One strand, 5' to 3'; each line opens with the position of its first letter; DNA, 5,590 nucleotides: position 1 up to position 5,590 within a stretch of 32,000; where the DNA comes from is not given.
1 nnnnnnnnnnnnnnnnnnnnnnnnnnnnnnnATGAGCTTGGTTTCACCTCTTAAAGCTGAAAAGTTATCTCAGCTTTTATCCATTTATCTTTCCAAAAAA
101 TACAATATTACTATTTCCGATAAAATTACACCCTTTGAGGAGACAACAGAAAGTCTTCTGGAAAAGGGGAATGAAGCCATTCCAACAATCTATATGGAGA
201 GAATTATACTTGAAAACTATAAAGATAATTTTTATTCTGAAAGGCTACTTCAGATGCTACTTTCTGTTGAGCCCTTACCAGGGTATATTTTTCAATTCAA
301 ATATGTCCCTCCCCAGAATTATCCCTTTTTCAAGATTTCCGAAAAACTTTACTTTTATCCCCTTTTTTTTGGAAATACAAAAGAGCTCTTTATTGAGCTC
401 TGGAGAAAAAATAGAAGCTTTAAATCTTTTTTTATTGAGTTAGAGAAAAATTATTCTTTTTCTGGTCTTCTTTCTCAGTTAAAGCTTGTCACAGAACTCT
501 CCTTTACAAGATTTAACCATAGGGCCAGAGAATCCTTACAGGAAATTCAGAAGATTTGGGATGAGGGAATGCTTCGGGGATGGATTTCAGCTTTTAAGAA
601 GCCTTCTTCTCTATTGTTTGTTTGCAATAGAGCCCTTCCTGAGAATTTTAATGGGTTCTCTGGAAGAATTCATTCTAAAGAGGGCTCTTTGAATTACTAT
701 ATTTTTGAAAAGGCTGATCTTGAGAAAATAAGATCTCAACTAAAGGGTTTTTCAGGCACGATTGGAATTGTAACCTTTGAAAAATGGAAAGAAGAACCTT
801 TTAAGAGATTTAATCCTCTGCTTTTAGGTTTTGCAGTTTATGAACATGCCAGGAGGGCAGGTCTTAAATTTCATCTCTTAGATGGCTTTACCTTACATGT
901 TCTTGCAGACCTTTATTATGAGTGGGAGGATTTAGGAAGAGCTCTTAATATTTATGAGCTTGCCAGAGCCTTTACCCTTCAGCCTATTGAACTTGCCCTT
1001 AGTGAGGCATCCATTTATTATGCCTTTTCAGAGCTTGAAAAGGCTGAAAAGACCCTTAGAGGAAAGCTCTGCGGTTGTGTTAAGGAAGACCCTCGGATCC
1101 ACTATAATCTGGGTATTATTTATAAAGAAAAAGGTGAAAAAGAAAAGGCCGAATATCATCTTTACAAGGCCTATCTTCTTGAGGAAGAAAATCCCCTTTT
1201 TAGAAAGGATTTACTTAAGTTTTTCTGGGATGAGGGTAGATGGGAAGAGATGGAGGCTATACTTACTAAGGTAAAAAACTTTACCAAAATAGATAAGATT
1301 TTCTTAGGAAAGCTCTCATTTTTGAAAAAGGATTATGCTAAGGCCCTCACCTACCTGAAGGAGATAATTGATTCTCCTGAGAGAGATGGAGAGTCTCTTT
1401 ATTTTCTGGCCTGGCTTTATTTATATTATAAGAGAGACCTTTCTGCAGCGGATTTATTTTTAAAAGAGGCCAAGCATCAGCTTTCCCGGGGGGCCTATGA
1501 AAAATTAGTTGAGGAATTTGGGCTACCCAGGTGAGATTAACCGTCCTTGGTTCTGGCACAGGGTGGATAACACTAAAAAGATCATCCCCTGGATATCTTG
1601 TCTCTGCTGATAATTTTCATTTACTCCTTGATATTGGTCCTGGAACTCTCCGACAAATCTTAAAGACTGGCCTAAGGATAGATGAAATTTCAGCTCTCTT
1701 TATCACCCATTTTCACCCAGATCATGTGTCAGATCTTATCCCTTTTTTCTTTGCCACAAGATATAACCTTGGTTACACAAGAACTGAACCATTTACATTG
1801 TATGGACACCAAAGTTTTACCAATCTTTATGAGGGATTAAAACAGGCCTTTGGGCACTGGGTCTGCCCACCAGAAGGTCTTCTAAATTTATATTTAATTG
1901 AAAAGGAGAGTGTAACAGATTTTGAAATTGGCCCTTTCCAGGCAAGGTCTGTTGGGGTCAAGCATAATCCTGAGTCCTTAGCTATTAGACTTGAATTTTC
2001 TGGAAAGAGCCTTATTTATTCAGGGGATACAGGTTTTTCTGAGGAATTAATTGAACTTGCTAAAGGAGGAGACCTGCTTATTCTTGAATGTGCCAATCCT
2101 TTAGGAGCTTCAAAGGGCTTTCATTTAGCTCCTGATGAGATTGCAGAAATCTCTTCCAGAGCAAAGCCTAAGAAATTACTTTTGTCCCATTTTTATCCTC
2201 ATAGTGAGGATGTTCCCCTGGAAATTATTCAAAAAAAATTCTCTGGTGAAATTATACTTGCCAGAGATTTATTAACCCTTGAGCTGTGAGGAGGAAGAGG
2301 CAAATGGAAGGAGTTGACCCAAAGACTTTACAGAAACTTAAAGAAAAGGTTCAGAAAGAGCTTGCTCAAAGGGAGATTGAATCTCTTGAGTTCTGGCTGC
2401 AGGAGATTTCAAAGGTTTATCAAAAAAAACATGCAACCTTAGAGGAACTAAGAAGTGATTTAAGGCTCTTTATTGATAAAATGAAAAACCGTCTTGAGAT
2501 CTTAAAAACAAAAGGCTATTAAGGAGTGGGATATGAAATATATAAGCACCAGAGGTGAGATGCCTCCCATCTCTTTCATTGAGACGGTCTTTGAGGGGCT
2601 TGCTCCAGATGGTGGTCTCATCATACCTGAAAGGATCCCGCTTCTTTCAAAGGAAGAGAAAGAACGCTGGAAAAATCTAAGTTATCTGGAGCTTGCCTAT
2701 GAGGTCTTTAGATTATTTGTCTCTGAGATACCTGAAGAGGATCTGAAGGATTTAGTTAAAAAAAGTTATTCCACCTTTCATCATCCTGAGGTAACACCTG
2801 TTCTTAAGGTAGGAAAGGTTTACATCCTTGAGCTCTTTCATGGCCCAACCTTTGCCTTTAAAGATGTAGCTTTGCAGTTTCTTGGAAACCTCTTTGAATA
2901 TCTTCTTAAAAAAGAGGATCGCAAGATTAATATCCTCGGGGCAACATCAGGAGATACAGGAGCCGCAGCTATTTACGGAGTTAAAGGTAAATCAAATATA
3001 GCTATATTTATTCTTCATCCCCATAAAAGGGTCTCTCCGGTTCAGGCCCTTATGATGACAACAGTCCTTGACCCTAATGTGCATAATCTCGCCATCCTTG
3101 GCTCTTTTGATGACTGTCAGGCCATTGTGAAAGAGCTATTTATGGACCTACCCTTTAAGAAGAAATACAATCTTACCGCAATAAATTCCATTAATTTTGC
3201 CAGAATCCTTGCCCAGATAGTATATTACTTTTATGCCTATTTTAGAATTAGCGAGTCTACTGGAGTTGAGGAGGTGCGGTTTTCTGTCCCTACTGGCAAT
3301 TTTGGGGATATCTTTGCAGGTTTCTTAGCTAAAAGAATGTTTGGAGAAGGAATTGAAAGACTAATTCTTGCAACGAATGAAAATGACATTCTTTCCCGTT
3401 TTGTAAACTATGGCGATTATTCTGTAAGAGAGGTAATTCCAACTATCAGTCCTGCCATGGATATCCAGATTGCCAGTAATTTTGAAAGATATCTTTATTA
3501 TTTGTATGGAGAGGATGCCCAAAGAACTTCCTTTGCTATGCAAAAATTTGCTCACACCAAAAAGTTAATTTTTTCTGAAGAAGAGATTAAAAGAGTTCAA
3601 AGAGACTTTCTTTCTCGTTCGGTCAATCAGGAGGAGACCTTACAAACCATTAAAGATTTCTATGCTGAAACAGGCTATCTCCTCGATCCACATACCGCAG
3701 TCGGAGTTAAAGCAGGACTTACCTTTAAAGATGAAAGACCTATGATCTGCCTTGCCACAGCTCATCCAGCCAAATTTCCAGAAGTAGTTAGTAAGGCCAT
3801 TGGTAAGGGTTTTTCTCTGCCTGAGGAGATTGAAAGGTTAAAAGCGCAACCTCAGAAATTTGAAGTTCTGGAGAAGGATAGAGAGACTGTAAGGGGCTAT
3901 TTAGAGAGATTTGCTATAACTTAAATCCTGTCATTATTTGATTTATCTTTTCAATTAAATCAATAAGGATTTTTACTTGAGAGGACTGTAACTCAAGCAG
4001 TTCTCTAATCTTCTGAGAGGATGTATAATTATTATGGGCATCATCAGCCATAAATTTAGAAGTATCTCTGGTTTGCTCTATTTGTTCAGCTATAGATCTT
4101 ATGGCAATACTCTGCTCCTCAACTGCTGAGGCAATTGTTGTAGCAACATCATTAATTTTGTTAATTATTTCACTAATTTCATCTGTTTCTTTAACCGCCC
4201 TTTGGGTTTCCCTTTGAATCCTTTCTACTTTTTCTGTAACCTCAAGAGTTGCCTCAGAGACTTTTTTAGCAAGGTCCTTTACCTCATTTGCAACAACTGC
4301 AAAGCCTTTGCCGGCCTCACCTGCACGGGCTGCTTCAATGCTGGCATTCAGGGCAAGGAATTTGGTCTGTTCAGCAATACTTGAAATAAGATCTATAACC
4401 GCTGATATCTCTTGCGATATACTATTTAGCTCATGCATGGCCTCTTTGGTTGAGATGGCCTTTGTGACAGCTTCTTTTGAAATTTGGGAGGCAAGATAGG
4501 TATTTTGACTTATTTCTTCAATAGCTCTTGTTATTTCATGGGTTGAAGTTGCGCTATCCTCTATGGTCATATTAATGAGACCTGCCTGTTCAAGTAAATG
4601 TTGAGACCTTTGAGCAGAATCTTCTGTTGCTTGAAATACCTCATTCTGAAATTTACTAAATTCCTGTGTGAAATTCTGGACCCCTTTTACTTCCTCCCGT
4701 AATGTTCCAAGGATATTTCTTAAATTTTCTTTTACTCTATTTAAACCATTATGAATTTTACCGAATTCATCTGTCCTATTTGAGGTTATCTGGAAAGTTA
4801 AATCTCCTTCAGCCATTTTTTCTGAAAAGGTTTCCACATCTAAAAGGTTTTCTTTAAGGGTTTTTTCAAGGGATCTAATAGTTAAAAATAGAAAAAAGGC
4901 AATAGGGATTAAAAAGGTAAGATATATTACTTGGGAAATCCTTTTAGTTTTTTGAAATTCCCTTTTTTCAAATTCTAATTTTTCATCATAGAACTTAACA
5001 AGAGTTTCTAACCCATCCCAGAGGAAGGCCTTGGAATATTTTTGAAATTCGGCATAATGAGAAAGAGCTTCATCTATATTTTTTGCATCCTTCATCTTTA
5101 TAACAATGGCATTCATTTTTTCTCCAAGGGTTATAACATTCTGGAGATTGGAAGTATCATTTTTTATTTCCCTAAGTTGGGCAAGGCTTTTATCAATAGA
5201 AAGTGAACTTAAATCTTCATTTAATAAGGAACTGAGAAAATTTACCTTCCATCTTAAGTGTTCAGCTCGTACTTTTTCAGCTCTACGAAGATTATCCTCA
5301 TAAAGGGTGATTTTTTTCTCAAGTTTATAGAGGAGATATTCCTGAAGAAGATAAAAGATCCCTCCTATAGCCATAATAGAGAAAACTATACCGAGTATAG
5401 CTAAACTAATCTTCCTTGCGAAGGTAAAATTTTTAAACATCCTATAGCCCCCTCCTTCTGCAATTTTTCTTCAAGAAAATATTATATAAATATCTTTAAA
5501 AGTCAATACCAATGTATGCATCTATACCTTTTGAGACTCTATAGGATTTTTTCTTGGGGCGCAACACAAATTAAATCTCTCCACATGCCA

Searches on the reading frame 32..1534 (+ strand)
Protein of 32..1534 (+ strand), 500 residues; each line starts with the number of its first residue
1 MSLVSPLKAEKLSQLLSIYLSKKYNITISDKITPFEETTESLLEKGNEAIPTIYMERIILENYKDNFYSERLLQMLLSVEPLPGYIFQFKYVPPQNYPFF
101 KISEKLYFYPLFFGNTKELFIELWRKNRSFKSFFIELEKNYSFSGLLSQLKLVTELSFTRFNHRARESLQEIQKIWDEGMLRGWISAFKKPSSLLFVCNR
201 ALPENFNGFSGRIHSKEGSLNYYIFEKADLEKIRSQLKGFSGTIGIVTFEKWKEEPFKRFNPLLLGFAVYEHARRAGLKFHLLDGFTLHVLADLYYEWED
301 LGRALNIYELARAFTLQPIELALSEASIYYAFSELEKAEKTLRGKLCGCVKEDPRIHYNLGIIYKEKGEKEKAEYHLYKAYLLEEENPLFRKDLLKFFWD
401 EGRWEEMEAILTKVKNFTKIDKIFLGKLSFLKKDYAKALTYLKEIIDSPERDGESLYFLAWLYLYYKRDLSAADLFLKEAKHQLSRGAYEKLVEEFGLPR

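Call 7: search_protein_families(library=pfam, proteins=[window:32-1531:+], max_evalue=0.001)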
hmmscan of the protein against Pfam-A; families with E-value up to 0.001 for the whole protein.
window:32-1531:+ (500 aa): 3 families
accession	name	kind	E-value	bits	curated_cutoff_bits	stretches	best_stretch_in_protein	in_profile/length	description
PF13424.12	TPR_12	-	1.9e-06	28.4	30.1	0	270-313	30-73/77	Tetratricopeptide repeat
PF14559.12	TPR_19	-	0.00064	20.4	25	0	433-464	5-36/68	Tetratricopeptide repeat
PF17874.7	TPR_MalT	-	0.00079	19.2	45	0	272-343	109-185/336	MalT-like TPR region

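Call 65: find_encoding_contigs(protein=window:32-1534:+, flank=10000, max_places=2)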
Protein window:32-1534:+ (500 aa): no gene with exactly this product is on record in the collection.

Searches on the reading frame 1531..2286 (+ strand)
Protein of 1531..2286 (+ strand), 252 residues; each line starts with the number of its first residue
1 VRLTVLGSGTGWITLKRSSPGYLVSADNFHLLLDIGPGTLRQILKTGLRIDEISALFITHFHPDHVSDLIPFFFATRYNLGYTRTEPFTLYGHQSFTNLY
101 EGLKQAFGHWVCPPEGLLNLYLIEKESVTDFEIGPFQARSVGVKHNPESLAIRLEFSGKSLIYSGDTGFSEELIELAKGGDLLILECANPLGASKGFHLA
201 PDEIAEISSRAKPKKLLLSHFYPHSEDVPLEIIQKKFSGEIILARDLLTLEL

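Call 7: search_protein_families(library=pfam, proteins=[window:1531-2286:+], max_evalue=0.001)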
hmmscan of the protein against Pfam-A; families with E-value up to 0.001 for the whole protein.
window:1531-2286:+ (252 aa): 3 families
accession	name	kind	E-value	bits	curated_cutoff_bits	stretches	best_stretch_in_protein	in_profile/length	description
PF00753.33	Lactamase_B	-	4.1e-17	63.2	22.7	1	22-190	9-162/196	Metallo-beta-lactamase superfamily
PF12706.13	Lactamase_B_2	-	9.4e-16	58.4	27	1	31-221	3-200/200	Beta-lactamase superfamily domain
PF23023.1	Anti-Pycsar_Apyc1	-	5.9e-07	29.6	50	1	16-83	17-84/250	Anti-Pycsar protein Apyc1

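Call 43: search_protein_families(library=ncbifam, proteins=[window:1531-2286:+], max_evalue=0.001)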
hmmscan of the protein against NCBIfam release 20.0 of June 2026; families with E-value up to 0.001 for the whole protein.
window:1531-2286:+ (252 aa): 13 families
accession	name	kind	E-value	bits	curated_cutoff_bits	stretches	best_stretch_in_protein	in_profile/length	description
TIGR02651.1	RNase_Z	equivalog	1.1e-28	100.1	292.95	2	3-155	2-148/302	ribonuclease Z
NF000801.0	PRK00055.1-3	equivalog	3.2e-28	98.7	252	2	1-153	2-151/307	ribonuclease Z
NF041851.1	cyc_nuc_deg_phdiest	equivalog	5.7e-28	98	400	1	1-247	1-248/253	cyclic nucleotide-degrading phosphodiesterase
NF041257.1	GntH_guanitoxin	equivalog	3.7e-22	78.7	333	2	1-93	13-106/374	guanitoxin biosynthesis MBL fold metallo-hydrolase GntH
NF000805.0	PRK00055.2-3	equivalog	3.6e-19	69.1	416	2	3-67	6-70/307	ribonuclease Z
NF000806.0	PRK00055.2-4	equivalog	4.9e-14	52.2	363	1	2-185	3-195/280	ribonuclease Z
NF000800.0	PRK00055.1-1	equivalog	2.6e-13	49.7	398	1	1-114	1-115/305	ribonuclease Z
NF000804.0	PRK00055.2-1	equivalog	6.8e-11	41.8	402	1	3-72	6-75/306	ribonuclease Z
TIGR02649.1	true_RNase_BN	exception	9.1e-10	38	563.7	1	31-111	34-111/304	ribonuclease BN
NF002558.0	PRK02126.1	subfamily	2.5e-08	33.3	315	1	30-97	29-87/345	ribonuclease Z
TIGR03307.1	PhnP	equivalog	4.6e-07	29.4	272.25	1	16-228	34-227/249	phosphonate metabolism protein PhnP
NF038231.1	MBL_Geo_Pelo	equivalog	3.8e-05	23.4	360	1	16-221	31-223/250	GPMC system MBL fold metallohydrolase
NF002553.0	PRK02113.1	equivalog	6.6e-05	22.5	386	1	18-72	34-86/252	MBL fold metallo-hydrolase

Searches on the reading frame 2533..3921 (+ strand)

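Call 7: search_protein_families(library=pfam, proteins=[window:2533-3921:+], max_evalue=0.001)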
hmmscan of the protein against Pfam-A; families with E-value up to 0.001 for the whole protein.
window:2533-3921:+ (463 aa): 3 families
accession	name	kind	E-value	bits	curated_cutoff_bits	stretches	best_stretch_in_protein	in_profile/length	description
PF14821.11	Thr_synth_N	-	7.6e-29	100.1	25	1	2-79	1-79/79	Threonine synthase N terminus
PF00291.31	PALP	-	1.5e-17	64.4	35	1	91-345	20-262/295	Pyridoxal-phosphate dependent enzyme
PF24857.1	THR4_C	-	2.6e-13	50.3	27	1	388-456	1-82/85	Threonine synthase, C-terminal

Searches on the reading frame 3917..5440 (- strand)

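Call 7: search_protein_families(library=pfam, proteins=[window:3917-5440:-], max_evalue=0.001)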
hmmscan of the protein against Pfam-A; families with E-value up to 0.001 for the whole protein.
window:3917-5440:- (508 aa): 2 families
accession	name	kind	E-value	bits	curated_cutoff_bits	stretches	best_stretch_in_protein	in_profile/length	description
PF00015.26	MCPsignal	-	9.6e-31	107.4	34.6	1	322-456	12-146/172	Methyl-accepting chemotaxis protein (MCP) signalling domain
PF00672.30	HAMP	-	7.7e-05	23.4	25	0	207-241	18-52/53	HAMP domain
